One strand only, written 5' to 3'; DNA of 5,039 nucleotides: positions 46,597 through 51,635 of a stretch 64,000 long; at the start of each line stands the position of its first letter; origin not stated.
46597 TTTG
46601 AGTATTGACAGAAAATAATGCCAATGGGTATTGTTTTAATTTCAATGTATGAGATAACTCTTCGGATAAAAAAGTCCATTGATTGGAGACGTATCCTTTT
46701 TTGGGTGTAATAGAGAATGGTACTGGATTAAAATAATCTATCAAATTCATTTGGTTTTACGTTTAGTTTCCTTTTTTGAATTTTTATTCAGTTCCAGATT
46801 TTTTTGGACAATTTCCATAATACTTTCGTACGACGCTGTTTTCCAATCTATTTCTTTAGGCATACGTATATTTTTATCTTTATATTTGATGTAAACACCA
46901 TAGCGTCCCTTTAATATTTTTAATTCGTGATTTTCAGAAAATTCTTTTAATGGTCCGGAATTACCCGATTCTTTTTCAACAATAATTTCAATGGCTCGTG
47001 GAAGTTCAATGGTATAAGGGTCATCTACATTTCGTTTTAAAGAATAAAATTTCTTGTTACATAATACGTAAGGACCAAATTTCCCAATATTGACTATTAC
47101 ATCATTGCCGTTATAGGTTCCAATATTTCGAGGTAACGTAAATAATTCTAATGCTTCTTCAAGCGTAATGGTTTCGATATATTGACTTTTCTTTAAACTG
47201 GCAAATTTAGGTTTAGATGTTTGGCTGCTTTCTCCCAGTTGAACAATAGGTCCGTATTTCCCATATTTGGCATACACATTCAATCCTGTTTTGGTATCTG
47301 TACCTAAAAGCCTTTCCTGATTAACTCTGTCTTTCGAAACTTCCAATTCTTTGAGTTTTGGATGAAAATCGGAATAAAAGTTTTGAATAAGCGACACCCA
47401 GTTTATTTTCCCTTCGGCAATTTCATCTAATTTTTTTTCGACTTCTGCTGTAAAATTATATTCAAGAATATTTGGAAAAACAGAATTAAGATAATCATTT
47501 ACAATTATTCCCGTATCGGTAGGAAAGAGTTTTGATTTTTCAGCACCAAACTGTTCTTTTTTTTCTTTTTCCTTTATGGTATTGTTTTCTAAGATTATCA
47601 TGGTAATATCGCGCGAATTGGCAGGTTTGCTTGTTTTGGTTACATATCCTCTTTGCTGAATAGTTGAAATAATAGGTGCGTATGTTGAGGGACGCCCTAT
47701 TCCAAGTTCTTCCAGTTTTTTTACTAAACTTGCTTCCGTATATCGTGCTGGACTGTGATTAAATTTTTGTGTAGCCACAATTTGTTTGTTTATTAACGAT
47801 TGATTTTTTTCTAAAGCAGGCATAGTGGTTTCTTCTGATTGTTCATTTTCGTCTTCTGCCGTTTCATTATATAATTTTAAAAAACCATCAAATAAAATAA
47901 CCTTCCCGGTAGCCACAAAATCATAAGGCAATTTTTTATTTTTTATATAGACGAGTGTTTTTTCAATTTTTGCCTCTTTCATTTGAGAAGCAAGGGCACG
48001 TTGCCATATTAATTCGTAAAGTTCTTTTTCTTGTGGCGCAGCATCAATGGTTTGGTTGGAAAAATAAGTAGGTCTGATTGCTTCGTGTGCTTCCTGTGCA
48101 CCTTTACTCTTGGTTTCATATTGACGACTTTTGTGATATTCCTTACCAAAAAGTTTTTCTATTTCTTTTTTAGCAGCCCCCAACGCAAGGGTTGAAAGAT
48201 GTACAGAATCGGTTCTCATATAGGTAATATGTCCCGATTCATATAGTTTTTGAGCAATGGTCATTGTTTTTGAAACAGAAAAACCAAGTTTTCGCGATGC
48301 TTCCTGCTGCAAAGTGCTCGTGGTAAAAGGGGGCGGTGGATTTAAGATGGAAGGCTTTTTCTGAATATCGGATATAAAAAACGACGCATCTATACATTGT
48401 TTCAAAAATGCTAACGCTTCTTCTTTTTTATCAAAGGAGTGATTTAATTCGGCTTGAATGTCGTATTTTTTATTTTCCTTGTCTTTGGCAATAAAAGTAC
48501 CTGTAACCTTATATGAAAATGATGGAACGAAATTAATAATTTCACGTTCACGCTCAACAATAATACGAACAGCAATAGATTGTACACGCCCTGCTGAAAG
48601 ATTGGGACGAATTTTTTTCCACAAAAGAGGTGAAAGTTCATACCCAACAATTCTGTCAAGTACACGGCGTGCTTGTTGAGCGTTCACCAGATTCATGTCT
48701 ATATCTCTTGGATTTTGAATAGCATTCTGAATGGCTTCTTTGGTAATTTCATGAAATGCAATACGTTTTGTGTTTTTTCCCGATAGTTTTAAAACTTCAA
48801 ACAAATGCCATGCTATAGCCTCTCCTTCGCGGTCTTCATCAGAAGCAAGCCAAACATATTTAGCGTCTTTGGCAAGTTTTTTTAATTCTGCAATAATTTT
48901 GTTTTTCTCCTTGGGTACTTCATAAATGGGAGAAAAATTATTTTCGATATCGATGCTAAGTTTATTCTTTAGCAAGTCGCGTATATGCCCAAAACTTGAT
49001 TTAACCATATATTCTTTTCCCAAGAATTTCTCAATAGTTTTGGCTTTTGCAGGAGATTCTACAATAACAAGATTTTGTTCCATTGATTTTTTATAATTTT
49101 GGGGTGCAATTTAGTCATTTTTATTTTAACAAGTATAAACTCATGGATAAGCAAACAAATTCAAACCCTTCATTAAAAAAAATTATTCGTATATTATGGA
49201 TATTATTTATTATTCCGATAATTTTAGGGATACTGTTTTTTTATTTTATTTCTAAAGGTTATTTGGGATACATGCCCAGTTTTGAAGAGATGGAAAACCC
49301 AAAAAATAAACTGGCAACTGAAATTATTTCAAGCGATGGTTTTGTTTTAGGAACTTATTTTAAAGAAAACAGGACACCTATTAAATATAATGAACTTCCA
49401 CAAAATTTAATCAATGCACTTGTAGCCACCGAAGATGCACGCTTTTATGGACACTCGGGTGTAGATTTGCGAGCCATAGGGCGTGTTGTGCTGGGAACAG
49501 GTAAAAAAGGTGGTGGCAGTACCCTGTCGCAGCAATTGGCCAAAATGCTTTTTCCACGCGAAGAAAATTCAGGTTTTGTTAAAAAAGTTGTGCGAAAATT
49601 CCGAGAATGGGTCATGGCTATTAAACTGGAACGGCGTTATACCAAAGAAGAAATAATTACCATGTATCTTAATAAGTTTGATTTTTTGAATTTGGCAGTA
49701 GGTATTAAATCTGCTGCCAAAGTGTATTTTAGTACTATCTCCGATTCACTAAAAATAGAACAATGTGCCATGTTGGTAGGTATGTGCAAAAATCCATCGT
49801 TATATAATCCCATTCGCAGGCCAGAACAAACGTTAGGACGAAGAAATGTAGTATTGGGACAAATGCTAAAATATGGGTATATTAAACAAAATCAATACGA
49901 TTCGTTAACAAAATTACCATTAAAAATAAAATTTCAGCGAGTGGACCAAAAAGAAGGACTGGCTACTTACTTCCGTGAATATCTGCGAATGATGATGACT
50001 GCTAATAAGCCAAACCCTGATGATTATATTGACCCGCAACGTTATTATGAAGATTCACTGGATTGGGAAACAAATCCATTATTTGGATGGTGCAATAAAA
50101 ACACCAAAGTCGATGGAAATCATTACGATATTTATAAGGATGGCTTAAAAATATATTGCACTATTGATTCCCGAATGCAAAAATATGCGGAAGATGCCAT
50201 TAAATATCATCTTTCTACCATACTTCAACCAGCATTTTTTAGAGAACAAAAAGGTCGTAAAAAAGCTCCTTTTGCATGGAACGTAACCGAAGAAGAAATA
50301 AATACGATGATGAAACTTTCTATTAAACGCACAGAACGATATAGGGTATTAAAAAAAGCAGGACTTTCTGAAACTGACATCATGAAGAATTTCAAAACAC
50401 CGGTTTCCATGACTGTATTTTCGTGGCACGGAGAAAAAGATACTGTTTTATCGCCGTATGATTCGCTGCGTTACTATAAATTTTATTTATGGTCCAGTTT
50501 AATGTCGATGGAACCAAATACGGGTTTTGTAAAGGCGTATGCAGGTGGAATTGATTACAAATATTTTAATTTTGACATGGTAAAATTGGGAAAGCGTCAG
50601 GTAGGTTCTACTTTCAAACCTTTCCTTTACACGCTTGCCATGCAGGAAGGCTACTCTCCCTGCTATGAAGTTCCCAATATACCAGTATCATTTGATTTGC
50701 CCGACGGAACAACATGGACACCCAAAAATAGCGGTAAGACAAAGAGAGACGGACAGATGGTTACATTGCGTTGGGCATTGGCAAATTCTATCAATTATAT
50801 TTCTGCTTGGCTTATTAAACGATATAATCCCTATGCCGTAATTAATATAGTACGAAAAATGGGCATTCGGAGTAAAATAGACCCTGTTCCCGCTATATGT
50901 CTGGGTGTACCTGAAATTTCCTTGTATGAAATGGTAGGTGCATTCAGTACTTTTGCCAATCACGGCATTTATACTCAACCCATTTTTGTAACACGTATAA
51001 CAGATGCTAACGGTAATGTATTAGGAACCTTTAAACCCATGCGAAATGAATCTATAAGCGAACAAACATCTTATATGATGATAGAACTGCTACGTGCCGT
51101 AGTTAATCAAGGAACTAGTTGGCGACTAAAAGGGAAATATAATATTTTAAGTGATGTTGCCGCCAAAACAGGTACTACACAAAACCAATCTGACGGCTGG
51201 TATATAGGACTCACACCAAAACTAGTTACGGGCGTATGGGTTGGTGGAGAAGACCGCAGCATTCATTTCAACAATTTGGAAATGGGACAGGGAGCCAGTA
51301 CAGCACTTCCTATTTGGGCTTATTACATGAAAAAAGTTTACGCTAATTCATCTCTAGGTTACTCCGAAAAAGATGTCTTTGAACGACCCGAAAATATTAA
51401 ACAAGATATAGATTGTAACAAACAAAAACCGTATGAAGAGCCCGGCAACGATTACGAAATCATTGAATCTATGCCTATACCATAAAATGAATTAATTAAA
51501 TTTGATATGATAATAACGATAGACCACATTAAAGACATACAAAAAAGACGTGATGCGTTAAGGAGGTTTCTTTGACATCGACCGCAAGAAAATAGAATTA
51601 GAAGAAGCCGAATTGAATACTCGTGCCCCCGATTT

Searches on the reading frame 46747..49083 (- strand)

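Call 31: search_protein_families(library=pfam, proteins=[window:46747-49083:-], max_evalue=0.000001)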
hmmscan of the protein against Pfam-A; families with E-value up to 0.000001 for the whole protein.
window:46747-49083:- (778 aa): 3 families
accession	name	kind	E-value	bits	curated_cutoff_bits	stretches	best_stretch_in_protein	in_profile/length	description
PF01131.25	Topoisom_bac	-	1.7e-119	399.9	35.1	2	128-486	2-362/411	DNA topoisomerase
PF13368.11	Toprim_C_rpt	-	1.6e-33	114.8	22.3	3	658-706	4-51/57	Topoisomerase C-terminal repeat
PF01751.28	Toprim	-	2.9e-22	79.1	23.1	1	5-113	2-96/96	Toprim domain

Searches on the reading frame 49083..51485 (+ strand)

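Call 31: search_protein_families(library=pfam, proteins=[window:49083-51485:+], max_evalue=0.000001)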
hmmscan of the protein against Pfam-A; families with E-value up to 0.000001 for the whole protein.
window:49083-51485:+ (800 aa): 2 families
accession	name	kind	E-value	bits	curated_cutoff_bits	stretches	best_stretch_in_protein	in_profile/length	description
PF00912.28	Transgly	-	3.4e-53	180.1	27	1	89-261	5-177/178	Transglycosylase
PF00905.27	Transpeptidase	-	8.2e-20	71.6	22.1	1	611-713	161-267/299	Penicillin binding protein transpeptidase domain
